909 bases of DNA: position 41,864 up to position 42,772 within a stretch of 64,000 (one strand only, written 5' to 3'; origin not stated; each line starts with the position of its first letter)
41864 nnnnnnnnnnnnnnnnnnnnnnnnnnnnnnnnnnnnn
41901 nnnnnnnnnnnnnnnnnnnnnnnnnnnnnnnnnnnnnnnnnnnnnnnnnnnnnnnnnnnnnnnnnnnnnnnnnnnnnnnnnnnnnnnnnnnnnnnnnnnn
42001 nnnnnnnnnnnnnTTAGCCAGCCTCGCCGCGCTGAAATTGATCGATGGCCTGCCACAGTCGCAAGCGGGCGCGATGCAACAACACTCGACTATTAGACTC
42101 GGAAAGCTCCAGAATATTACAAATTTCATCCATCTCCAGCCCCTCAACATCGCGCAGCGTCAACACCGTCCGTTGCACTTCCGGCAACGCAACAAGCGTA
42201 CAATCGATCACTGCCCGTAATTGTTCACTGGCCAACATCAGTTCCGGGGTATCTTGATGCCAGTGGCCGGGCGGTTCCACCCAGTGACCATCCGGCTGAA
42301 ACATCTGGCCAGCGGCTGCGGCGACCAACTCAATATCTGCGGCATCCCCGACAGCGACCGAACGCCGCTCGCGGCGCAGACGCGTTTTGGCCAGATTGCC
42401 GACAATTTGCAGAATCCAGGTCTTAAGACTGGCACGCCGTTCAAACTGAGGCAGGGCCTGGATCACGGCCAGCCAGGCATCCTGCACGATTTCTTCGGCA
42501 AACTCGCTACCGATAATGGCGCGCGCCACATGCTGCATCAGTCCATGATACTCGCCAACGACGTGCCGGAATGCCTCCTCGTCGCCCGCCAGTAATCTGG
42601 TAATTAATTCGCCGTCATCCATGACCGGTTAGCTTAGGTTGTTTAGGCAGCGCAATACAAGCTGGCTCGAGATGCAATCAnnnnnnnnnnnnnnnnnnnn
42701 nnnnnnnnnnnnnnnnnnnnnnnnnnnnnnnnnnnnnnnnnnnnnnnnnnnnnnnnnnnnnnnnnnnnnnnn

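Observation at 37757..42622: Bufferin/gig-type RiPP operon (DUF2282 precursor–DUF692 MNIO–DUF2063–DoxX) adjacent to an ECF sigma/anti-sigma pair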

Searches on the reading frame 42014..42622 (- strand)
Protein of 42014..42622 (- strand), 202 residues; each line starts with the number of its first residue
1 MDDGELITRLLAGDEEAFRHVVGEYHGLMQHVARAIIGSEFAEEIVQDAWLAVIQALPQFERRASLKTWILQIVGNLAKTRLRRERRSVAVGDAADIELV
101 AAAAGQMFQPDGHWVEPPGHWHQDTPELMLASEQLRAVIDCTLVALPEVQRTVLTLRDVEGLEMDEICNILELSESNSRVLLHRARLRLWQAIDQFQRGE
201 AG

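Call 3: search_protein_families(library=pfam, proteins=[window:42014-42622:-], max_evalue=0.01)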
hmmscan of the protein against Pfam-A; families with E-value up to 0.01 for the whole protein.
window:42014-42622:- (202 aa): 5 families
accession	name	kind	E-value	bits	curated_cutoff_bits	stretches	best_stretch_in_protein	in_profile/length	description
PF04542.20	Sigma70_r2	-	3.5e-15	56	24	1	22-87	2-70/71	Sigma-70 region 2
PF08281.18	Sigma70_r4_2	-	8.9e-14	51.3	25.7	1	138-189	3-54/54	Sigma-70, region 4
PF04545.22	Sigma70_r4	-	6.8e-07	29.1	24.1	1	143-189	2-48/50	Sigma-70, region 4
PF07638.17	Sigma70_ECF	-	7.4e-05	23.2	21.1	1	6-191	7-181/185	ECF sigma factor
PF12645.13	HTH_16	-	0.0055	17.2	22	0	5-61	2-65/65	Helix-turn-helix domain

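Call 4: search_protein_families(library=ncbifam, proteins=[window:42014-42622:-], max_evalue=0.01)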
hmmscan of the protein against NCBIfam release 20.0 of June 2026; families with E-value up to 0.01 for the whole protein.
window:42014-42622:- (202 aa): 84 families (the best 25 are shown)
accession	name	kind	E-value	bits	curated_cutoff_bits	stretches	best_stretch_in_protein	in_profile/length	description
NF008888.0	PRK11922.1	equivalog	2.9e-34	118.7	204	1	2-194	16-197/231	RNA polymerase sigma factor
TIGR02943.1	Sig70_famx1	hypoth_equivalog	5.7e-30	104.5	162.2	1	38-194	25-180/188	RNA polymerase sigma-70 factor, TIGR02943 family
NF008892.0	PRK11924.2-1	equivalog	1.5e-29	103.1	291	1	33-194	33-194/203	RNA polymerase sigma factor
NF009184.0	PRK12532.1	equivalog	5.8e-29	101.3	276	1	27-194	16-185/195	RNA polymerase sigma factor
NF009173.0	PRK12520.1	equivalog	7.6e-29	100.8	255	1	28-194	15-180/191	RNA polymerase sigma factor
NF009196.0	PRK12544.1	equivalog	9.1e-29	100.3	287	1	38-195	41-198/208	RNA polymerase factor sigma-70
NF009166.1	PRK12513.1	equivalog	1.6e-25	90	206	1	2-181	8-174/193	RNA polymerase sigma factor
NF009182.0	PRK12530.1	subfamily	1.1e-22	80.4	264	1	38-192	32-183/193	RNA polymerase sigma factor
TIGR02937.1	sigma70-ECF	superfamily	3.3e-22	78.9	42.9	1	16-190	1-162/165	sigma-70 family RNA polymerase sigma factor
NF058625.1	sigma_PG0214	equivalog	6.8e-22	78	130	2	130-197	98-165/170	GFO_1088 family ECF-type sigma factor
TIGR02939.1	RpoE_Sigma70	equivalog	9.4e-22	77.9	236.15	1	3-187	7-180/190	RNA polymerase sigma factor RpoE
NF006089.0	PRK08241.1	subfamily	2.7e-21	76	240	1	13-191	19-202/343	RNA polymerase subunit sigma-70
NF007225.0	PRK09643.1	equivalog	8.6e-20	71.3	190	1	3-199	14-188/204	RNA polymerase sigma factor SigM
NF004113.0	PRK05602.1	equivalog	1e-19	71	208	2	2-98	31-128/211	RNA polymerase sigma factor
NF009197.0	PRK12545.1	equivalog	5.3e-19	68.8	336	1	34-191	27-185/201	RNA polymerase factor sigma-70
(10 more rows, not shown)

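Call 42: find_related_loci(query=A3, collection=metagenome_contigs, flank=5000)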
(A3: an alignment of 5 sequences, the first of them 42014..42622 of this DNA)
Query A3 (202 aa) in metagenome_contigs; peptide patterns used: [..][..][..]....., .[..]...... (x = any residue, [..] = any of these).
600 stretches matched a pattern (row limit reached: there are more); 305 encode a relative of the query (tblastn E <= 1e-3); the best 80 are kept; 80 distinct loci.
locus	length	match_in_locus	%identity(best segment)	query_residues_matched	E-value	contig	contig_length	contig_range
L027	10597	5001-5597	56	2-200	7e-77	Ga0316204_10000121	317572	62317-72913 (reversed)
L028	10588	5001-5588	54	3-200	2e-66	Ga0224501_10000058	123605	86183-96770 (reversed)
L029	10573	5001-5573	51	2-197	3e-61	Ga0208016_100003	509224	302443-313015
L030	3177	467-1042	51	2-198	5e-61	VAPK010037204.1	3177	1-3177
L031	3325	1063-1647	48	1-197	3e-60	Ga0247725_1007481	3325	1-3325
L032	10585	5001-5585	48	1-197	5e-60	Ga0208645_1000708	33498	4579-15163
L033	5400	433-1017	49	1-197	3e-60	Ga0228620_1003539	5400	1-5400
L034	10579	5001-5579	50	3-197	3e-60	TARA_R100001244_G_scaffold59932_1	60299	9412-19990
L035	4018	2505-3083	49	3-197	7e-60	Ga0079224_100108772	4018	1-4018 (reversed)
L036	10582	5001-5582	50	2-200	3e-59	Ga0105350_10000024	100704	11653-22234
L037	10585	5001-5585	48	1-197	3e-59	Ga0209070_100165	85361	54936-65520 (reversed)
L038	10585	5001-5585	49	2-197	3e-59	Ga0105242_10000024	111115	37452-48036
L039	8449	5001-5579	50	3-197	8e-59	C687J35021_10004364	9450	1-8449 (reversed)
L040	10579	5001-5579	49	3-197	4e-58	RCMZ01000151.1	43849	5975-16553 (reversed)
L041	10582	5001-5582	47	2-197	5e-58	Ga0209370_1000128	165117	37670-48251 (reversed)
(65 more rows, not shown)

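Call 46: search_protein_families(library=pfam, alignment_id=A4, max_evalue=0.00001)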
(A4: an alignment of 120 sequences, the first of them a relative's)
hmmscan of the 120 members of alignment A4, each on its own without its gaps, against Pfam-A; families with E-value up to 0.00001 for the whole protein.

A. member 1, L027:5994-7703:+ (570 aa): 3 families
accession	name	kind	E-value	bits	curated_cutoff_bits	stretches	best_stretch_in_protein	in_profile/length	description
PF01747.23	ATP-sulfurylase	-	4.3e-89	297.9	24.3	1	172-386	2-211/212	ATP-sulfurylase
PF01583.26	APS_kinase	-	1.9e-62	210.2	21.1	1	394-546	1-152/152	Adenylylsulphate kinase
PF14306.12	PUA_2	-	2.6e-52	177.1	27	1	5-162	1-157/159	PUA-like domain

B. families by the number of members that match (of 120 scanned): 55 families (the first 25 are shown)
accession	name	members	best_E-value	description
PF04339.18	FemAB_like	9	2.6e-151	Peptidogalycan biosysnthesis/recognition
PF13480.13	Acetyltransf_6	9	1.4e-14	Acetyltransferase (GNAT) domain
PF16930.11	Porin_5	5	2e-43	Putative porin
PF07396.17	Porin_O_P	4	3.7e-102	Phosphate-selective porin O and P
PF00005.33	ABC_tran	3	5.4e-64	ABC transporter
PF08352.17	oligo_HPY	3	4.4e-41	Oligopeptide/dipeptide transporter, C-terminal region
PF00990.26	GGDEF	3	3.7e-36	Diguanylate cyclase, GGDEF domain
PF06844.16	DUF1244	3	2.4e-33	Protein of unknown function (DUF1244)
PF01694.28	Rhomboid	3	1e-17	Rhomboid domain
PF13304.12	AAA_21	3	2.2e-15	AAA domain, putative AbiEii toxin, Type IV TA system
PF02463.25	SMC_N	3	2.2e-14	RecF/RecN/SMC N terminal domain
PF13401.12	AAA_22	3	2.1e-09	AAA domain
PF07992.20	Pyr_redox_2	2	9.8e-43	Pyridine nucleotide-disulphide oxidoreductase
PF01636.29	APH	2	5.1e-38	Phosphotransferase enzyme family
PF00070.33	Pyr_redox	2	1.3e-15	Pyridine nucleotide-disulphide oxidoreductase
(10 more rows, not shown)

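Call 53: search_solved_structures(query=A3, max_evalue=1e-8)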
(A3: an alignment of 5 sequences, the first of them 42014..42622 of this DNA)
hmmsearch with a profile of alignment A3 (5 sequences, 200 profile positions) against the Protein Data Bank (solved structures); distinct sequences matched with E-value up to 1e-8: 13.
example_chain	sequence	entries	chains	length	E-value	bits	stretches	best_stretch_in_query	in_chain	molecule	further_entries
1or7_A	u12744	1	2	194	1.2e-22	83.5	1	2-191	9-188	RNA polymerase sigma-E factor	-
6jbq_F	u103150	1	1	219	1.9e-22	82.9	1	2-191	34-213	ECF RNA polymerase sigma-E factor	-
6in7_B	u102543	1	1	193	2.1e-22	82.7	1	2-190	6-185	RNA polymerase sigma-H factor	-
8z6g_B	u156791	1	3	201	2.3e-22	82.7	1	2-191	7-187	RNA polymerase sigma factor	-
5wuq_A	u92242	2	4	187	1.3e-14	57.3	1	5-189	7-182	ECF RNA polymerase sigma factor SigW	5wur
7qh5_A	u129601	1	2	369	9.5e-13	51.2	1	12-187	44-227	RNA polymerase sigma factor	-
2map_A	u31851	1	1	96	9.1e-11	44.8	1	2-83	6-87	RNA polymerase sigma factor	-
2mao_A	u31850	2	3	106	1.2e-10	44.4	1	2-83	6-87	RNA polymerase sigma factor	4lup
5or5_A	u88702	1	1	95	1.3e-09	41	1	2-82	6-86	ECF RNA polymerase sigma-E factor,ECF RNA polymerase sigma factor SigW,ECF RNA polymerase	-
9isn_F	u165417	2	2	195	3.6e-09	39.6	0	138-187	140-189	ECF sigma factor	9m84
9m9d_F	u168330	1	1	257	8.1e-09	38.4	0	122-187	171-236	ECF RNA polymerase sigma factor SigE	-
9m9e_F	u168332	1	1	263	8.8e-09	38.3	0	122-187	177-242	ECF RNA polymerase sigma factor SigE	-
9m98_F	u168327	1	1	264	8.9e-09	38.3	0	122-187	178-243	ECF RNA polymerase sigma factor SigE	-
